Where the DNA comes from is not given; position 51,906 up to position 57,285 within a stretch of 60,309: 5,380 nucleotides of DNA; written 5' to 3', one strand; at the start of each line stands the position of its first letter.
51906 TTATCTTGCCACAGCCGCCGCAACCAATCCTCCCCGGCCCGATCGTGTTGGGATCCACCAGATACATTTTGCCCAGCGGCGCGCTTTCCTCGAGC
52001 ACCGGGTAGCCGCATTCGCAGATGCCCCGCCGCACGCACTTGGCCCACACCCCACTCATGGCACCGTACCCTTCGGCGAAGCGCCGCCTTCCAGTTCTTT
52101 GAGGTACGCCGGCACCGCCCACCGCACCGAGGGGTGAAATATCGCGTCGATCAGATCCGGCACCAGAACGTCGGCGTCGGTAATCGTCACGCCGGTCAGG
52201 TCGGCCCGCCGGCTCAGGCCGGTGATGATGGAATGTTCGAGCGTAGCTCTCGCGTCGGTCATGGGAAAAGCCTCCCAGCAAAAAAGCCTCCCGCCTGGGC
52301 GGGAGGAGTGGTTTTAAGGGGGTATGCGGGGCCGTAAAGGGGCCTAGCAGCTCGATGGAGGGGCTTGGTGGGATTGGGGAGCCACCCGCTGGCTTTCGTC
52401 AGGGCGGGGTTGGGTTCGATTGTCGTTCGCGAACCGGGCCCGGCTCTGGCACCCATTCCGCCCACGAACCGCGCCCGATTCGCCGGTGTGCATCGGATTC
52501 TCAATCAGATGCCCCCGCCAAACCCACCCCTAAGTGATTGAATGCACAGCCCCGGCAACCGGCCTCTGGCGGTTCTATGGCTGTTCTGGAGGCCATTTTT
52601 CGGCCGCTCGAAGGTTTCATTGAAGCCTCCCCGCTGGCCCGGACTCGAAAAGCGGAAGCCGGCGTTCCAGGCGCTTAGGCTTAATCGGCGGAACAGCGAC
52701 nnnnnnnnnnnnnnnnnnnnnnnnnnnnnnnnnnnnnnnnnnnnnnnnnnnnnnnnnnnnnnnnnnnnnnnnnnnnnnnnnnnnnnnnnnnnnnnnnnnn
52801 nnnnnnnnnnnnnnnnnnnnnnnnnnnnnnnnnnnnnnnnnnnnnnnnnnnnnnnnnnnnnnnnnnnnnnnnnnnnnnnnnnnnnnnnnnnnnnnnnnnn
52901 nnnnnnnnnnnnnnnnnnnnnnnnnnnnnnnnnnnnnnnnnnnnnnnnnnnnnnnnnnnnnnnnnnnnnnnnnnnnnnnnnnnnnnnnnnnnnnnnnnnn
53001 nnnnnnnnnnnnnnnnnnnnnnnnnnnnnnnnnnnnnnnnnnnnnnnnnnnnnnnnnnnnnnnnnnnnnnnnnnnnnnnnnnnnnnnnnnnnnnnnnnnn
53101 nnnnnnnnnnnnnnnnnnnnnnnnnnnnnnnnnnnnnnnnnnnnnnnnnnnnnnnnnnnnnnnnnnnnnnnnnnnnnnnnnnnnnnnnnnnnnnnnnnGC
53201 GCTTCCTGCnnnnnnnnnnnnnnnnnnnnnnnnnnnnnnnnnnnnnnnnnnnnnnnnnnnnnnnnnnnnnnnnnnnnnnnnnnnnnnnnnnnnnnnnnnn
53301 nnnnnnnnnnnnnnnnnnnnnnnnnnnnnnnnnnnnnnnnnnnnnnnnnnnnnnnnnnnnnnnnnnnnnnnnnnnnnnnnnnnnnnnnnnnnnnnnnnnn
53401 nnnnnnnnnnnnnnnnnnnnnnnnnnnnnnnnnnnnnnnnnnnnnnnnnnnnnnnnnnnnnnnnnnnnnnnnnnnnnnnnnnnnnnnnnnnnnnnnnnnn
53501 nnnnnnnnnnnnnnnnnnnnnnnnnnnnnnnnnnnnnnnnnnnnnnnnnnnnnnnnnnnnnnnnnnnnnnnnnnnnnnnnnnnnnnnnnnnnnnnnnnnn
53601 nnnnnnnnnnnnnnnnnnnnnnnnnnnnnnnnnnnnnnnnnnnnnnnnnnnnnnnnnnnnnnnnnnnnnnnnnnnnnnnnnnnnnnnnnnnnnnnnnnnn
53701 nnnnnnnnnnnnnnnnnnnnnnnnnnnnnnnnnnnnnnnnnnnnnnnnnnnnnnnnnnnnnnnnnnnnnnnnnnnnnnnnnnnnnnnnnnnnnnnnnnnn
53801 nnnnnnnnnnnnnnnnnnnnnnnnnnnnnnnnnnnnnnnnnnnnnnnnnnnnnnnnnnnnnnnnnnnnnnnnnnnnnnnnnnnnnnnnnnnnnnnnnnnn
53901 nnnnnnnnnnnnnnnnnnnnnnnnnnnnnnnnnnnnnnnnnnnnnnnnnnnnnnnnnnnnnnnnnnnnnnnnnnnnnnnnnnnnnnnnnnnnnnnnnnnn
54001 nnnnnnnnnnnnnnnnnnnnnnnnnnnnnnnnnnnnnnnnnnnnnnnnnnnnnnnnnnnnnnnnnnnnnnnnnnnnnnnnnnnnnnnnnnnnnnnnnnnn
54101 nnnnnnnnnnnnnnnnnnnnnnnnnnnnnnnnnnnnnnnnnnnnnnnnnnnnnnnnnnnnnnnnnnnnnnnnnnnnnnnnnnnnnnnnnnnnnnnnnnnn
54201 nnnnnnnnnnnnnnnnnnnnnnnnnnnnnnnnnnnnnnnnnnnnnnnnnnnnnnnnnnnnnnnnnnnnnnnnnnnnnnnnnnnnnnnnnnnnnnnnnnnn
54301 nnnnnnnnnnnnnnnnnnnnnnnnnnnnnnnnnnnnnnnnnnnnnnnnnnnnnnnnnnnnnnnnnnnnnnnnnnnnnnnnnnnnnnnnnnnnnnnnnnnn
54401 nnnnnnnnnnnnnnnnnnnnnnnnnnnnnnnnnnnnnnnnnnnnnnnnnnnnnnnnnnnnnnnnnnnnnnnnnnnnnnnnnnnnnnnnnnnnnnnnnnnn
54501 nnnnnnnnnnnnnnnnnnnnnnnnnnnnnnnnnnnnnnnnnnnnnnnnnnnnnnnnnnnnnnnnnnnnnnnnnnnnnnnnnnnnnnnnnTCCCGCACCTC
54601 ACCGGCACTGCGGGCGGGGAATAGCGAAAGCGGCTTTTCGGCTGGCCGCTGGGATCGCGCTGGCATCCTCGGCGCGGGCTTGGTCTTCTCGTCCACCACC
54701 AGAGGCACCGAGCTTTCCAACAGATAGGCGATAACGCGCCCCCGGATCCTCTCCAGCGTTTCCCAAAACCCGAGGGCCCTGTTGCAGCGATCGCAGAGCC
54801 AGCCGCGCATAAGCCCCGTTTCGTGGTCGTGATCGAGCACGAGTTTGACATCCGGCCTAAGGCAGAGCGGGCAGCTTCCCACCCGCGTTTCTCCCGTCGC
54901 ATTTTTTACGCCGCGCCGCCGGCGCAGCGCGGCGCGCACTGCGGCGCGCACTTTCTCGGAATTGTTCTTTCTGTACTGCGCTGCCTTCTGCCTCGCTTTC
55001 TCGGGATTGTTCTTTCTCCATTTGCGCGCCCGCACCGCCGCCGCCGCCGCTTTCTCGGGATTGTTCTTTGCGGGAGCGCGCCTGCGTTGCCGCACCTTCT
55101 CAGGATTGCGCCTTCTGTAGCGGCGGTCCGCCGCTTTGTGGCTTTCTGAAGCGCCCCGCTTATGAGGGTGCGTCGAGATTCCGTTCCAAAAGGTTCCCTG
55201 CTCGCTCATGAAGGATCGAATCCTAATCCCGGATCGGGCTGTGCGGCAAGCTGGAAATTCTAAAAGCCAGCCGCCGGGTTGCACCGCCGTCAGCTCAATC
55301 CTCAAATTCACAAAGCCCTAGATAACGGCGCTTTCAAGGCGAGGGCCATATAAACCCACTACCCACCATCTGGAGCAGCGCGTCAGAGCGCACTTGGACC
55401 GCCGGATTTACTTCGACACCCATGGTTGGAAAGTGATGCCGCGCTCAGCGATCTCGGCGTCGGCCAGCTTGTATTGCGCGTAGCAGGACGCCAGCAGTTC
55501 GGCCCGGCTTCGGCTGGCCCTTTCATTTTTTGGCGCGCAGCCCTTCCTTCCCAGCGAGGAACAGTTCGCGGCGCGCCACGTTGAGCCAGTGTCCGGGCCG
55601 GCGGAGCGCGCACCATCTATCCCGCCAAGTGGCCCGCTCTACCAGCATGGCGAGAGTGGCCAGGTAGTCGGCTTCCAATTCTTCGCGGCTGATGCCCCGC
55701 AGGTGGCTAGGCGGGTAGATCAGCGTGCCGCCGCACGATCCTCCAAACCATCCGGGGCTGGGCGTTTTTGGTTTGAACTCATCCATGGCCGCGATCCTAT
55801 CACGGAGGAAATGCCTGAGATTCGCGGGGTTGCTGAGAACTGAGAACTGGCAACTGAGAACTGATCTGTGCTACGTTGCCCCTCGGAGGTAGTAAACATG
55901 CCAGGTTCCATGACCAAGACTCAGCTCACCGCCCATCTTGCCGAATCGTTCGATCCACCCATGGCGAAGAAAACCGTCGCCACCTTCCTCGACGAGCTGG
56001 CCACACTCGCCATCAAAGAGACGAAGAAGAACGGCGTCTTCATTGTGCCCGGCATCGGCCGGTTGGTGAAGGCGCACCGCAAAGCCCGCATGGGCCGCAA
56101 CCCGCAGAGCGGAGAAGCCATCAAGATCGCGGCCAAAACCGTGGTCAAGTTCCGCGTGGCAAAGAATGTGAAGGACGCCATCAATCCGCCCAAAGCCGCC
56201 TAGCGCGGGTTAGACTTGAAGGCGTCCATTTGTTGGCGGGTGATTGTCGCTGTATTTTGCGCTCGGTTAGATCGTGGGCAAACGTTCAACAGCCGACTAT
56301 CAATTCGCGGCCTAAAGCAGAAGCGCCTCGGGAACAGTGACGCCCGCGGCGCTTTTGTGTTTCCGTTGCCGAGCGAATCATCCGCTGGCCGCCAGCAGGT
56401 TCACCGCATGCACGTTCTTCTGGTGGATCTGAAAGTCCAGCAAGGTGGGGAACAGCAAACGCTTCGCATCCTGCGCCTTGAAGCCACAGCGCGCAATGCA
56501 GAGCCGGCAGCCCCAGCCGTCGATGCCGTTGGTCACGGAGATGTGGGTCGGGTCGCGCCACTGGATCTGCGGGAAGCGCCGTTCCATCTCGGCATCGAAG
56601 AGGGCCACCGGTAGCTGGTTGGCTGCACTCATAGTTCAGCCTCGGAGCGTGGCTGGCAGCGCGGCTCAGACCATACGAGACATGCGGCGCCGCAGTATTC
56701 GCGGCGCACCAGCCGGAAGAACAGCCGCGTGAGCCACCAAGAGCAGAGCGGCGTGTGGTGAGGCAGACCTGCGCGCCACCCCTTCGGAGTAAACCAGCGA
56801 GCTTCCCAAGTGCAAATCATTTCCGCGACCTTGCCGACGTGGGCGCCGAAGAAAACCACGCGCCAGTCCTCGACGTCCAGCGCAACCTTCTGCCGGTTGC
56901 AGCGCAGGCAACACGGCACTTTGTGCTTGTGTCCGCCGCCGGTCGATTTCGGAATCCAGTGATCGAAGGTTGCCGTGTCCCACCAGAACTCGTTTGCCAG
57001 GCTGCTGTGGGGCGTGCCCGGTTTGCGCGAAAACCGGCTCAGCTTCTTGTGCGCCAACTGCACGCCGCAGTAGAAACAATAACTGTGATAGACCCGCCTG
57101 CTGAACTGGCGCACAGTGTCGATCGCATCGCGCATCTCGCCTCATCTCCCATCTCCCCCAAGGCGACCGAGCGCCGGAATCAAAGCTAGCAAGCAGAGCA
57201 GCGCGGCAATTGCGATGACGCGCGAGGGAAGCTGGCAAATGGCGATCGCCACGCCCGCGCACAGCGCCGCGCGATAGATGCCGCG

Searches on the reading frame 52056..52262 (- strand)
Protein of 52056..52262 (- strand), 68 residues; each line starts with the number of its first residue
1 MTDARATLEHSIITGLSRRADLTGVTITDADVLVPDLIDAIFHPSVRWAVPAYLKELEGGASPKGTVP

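Call 11: search_protein_families(library=pfam, proteins=[window:52056-52262:-], max_evalue=0.01)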
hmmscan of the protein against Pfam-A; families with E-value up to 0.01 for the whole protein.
window:52056-52262:- (68 aa): 0 families

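Call 16: find_related_loci(query=window:52056-52262:-, collection=viral_contigs, flank=3000)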
Query window:52056-52262:- (68 aa) in viral_contigs; peptide patterns used: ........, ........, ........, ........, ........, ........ (x = any residue, [..] = any of these).
50 stretches matched a pattern, but none encodes a relative of the query by tblastn (E <= 1e-3).

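Call 24: search_protein_families(library=phrogs, proteins=[window:52056-52262:-], max_evalue=0.01)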
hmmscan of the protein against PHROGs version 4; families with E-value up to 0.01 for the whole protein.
window:52056-52262:- (68 aa): 0 families

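Call 38: find_encoding_contigs(protein=window:52056-52262:-, flank=6000, max_places=10)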
Protein window:52056-52262:- (68 aa): 11 contigs read that carry it; 9 places shown.
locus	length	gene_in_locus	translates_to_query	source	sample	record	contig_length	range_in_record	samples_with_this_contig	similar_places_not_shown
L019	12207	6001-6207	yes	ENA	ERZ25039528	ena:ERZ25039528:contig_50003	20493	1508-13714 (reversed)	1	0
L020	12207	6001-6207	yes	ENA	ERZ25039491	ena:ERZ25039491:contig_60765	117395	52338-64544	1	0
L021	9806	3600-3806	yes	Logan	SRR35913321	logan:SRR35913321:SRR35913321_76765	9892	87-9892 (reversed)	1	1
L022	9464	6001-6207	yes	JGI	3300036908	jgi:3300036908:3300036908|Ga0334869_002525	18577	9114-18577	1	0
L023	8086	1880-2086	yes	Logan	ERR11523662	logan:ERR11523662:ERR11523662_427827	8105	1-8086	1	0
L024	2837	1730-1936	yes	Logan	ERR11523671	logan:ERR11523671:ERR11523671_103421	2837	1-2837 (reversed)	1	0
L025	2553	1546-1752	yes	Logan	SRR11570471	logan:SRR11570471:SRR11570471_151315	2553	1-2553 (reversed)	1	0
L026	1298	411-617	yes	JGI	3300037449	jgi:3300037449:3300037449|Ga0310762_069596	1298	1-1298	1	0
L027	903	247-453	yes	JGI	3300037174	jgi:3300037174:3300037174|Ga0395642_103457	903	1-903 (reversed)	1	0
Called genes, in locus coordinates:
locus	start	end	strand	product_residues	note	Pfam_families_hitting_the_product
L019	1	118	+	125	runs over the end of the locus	-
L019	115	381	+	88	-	-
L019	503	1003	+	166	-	-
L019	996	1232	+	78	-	-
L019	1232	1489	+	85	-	-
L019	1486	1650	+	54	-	-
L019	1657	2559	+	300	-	-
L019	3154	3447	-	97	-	PF00216:Bac_DNA_binding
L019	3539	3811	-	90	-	-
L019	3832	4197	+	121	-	-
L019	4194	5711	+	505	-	PF00589:Phage_integrase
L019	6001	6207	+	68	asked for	-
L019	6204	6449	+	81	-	-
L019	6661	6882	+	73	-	-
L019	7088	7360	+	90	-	-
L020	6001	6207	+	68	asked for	-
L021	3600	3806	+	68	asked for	-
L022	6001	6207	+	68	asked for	-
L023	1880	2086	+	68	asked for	-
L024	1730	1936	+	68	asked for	-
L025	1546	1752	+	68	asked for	-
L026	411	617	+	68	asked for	-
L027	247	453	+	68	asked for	-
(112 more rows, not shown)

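Call 64: find_homologous_proteins(query=window:52056-52262:-, max_evalue=0.001)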
Query window:52056-52262:- (68 aa): 4 proteins with E <= 0.001 among 4 candidates.
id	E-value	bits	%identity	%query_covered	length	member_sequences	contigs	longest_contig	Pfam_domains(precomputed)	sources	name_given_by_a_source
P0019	9.6e-37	141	100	100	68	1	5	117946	-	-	-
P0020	1.5e-25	106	85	87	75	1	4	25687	-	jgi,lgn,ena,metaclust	jgi:hypothetical protein|metaclust:\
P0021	4.6e-24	101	86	85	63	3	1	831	-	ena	-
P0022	1.9e-15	74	84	65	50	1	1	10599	-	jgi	jgi:hypothetical protein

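Call 65: find_encoding_contigs(protein=P0020, flank=8000, max_places=4)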
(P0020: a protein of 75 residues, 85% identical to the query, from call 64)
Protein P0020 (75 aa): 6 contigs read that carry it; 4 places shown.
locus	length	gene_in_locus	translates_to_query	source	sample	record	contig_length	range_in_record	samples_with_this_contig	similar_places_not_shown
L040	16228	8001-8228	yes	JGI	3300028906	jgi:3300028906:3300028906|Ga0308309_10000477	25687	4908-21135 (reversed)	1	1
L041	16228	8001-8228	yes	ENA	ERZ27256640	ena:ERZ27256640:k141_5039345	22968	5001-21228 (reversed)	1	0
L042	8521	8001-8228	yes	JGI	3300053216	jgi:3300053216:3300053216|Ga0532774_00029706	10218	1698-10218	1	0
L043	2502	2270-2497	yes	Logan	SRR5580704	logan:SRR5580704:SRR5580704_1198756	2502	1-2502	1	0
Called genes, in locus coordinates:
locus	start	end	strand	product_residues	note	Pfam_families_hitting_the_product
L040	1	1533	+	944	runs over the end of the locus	PF13517:FG-GAP_3, PF01839:FG-GAP (weak), PF13517:FG-GAP_3, PF01839:FG-GAP (weak), PF13517:FG-GAP_3, PF13517:FG-GAP_3, PF13517:FG-GAP_3, PF16640:Big_3_5, +6 more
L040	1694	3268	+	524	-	-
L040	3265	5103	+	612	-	PF01935:DUF87, PF13401:AAA_22 (weak)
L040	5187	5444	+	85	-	-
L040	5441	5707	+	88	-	-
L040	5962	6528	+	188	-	-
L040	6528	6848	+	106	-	-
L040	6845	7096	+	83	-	-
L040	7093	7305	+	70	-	-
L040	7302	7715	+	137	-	-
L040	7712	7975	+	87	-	-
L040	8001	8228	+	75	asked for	-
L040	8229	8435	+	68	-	-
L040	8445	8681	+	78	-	-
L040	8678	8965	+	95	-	-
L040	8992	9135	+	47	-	-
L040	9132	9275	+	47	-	-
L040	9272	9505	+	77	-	-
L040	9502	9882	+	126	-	-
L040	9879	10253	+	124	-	-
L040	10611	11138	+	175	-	-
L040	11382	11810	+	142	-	-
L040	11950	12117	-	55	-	-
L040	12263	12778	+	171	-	PF05119:Terminase_4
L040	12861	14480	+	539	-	PF03354:TerL_ATPase, PF20441:TerL_nuclease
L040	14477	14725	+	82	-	-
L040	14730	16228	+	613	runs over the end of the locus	PF04860:Phage_portal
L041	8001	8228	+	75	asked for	-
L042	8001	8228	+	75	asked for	-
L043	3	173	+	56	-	?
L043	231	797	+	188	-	-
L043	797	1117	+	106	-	-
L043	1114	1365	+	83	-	-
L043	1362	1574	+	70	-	-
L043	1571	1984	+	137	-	-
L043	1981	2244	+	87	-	-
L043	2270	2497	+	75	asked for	-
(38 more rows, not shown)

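Call 66: find_encoding_contigs(protein=P0022, flank=8000, max_places=2)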
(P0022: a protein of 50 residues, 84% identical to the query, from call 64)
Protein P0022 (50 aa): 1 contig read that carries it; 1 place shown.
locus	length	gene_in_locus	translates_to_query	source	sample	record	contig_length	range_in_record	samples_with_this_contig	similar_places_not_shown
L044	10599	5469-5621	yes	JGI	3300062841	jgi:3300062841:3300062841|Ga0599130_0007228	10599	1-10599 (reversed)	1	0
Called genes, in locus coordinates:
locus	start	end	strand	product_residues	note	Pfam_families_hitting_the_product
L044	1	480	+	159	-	?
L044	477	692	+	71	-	-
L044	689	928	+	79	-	-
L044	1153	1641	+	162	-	-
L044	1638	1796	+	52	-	-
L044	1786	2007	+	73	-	-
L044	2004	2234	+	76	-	-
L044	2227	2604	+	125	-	-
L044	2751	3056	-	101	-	PF00216:Bac_DNA_binding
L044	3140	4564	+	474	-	PF00589:Phage_integrase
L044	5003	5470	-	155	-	-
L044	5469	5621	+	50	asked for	-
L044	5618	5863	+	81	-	-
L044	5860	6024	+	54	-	-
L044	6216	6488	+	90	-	-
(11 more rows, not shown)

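Call 84: find_encoding_contigs(protein=P0019, flank=10000, max_places=10)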
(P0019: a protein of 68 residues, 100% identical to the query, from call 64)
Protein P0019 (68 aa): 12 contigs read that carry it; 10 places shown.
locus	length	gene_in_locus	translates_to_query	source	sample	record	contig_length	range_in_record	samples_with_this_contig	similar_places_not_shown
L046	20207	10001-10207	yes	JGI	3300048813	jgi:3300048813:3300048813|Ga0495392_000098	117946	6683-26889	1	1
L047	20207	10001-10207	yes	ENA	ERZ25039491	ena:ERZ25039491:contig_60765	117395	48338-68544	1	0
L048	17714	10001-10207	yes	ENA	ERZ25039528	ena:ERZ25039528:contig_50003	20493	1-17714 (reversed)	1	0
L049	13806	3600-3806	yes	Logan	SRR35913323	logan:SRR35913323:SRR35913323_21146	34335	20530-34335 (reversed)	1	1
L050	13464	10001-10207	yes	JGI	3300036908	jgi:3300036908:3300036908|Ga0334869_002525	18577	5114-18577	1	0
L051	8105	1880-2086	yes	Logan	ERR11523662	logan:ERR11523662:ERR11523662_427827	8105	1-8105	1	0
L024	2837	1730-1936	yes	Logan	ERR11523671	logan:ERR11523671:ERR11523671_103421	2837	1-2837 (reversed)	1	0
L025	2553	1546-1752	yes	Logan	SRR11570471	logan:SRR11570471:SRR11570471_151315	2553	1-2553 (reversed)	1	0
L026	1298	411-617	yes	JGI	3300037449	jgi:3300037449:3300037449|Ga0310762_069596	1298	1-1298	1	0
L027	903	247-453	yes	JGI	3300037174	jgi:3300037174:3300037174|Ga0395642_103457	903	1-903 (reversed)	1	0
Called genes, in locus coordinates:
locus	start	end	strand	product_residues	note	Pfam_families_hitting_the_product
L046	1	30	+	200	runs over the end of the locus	PF01832:Glucosaminidase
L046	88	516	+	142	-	-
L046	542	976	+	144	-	-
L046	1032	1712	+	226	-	-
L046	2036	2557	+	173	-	-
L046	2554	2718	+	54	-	-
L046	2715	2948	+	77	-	-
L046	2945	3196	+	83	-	-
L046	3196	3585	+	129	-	-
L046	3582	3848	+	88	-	-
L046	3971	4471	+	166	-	-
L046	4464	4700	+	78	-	-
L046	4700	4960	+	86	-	-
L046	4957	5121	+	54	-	-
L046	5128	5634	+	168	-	PF14279:HNH_5 (faint)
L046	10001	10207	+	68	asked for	-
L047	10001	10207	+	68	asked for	-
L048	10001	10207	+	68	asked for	-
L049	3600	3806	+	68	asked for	-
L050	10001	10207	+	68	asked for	-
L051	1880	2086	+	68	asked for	-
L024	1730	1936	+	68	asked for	-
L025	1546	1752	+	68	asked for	-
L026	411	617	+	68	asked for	-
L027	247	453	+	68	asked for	-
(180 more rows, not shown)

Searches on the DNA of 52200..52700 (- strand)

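Call 44: search_rna_families(source=window, start=52200, end=52700, threshold=evalue, max_evalue=10)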
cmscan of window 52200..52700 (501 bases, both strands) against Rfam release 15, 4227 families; matches with E-value up to 10: 3.
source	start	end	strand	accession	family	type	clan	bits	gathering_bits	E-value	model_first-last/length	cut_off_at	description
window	52363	52535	+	RF01875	MIAT_exon5_1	Gene; lncRNA;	-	16.3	100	3.9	1-146/146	no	Myocardial infarction associated transcript exon 5 conserved region 1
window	52283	52422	+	RF01736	flg-Rhizobiales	Cis-reg;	-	14.2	55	1.7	1-141/141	no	flg-Rhizobiales RNA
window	52584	52612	-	RF01700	Collinsella-1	Gene; sRNA;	-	12.3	35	0.8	63-91/196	no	Collinsella-1 RNA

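Call 72: search_dna_similar(query=window:52263-52620:-, collection=phages, mode=distant, max_evalue=0.1)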
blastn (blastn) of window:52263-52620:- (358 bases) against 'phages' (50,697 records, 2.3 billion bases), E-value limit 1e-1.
No match.

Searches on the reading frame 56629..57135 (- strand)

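Call 58: search_protein_families(library=phrogs, proteins=[window:56629-57135:-], max_evalue=0.001)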
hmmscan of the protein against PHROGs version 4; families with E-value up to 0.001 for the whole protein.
window:56629-57135:- (168 aa): 5 families
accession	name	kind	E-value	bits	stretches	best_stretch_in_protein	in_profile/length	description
phrog_2118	-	DNA, RNA and nucleotide metabolism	2.8e-10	41.3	1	11-92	170-230/301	HNH endonuclease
phrog_2214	-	DNA, RNA and nucleotide metabolism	2.2e-06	28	1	8-92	184-245/429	HNH endonuclease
phrog_8660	-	DNA, RNA and nucleotide metabolism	1e-05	26.7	1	16-93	123-186/196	HNH endonuclease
phrog_1035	-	DNA, RNA and nucleotide metabolism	0.00022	22.1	1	13-98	155-225/271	endonuclease VII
phrog_5718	-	DNA, RNA and nucleotide metabolism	0.0003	20.9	1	7-93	118-183/394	HNH endonuclease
